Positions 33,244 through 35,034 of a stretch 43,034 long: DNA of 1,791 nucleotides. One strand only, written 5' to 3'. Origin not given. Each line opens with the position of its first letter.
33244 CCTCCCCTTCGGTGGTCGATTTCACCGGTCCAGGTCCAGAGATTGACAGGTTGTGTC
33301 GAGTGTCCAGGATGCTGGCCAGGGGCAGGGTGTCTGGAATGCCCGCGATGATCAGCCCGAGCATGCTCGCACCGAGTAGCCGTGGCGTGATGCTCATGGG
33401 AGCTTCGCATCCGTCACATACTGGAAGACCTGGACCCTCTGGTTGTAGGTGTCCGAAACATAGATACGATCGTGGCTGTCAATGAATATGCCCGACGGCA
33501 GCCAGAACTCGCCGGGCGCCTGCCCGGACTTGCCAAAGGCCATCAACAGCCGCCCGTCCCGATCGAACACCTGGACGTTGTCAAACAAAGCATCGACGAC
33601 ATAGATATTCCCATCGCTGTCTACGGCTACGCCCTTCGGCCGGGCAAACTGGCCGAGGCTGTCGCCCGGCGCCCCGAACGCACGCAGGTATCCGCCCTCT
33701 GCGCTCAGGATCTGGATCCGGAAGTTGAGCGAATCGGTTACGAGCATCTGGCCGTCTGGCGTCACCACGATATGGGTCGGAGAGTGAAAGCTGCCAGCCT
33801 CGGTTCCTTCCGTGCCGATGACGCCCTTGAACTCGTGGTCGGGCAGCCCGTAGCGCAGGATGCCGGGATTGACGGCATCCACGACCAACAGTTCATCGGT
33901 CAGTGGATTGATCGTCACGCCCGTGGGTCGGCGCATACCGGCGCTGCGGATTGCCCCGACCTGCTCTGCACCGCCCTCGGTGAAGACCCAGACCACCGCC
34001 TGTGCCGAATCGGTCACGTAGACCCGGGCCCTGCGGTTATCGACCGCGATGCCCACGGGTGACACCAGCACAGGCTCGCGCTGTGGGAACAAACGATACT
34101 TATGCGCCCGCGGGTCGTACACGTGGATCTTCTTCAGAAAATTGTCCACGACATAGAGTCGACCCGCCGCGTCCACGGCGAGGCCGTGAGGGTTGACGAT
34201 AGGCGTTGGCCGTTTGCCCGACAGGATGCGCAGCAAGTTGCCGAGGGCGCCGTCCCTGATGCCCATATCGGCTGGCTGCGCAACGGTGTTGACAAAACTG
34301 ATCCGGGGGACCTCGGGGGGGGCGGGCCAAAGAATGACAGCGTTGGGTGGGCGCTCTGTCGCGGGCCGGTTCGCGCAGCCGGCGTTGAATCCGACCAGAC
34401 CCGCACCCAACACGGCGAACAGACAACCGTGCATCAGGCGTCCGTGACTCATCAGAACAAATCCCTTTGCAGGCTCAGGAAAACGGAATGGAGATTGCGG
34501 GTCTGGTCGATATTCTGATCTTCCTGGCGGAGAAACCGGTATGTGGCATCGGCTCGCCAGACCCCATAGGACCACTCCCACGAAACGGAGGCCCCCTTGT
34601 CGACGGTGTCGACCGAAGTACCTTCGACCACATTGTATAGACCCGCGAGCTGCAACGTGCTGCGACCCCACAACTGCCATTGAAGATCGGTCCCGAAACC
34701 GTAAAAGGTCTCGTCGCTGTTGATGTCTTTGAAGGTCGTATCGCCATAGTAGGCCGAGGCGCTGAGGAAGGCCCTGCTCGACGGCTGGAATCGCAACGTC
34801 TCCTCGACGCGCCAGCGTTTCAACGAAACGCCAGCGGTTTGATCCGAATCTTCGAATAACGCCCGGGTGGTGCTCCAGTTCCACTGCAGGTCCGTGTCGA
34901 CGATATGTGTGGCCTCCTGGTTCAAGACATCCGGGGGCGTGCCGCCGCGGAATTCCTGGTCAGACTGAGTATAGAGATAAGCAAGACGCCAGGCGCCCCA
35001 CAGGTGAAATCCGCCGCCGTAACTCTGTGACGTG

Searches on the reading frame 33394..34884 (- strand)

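Call 40: search_protein_families(library=pfam, proteins=[window:33394-34884:-], max_evalue=0.00001)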
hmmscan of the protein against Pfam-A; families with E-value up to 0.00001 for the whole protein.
window:33394-34884:- (496 aa): 6 families
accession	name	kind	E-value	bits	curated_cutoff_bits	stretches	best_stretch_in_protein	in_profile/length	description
PF01436.27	NHL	-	7.2e-26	89.3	20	1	460-487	1-28/28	NHL repeat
PF17170.10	DUF5128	-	4.7e-15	56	22.9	1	423-487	52-117/321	6-bladed beta-propeller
PF25021.1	TEN_NHL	-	4.4e-10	39.5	27.1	0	412-446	140-172/357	Teneurin NHL domain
PF08450.18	SGL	-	5.6e-10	39.7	26.3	0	371-447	138-217/246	SMP-30/Gluconolactonase/LRE-like region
PF06739.17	SBBP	-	2.9e-09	37.1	20.5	0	416-430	15-29/38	Beta-propeller repeat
PF01731.26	Arylesterase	-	1.6e-07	31.9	21.3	0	273-301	53-81/86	Arylesterase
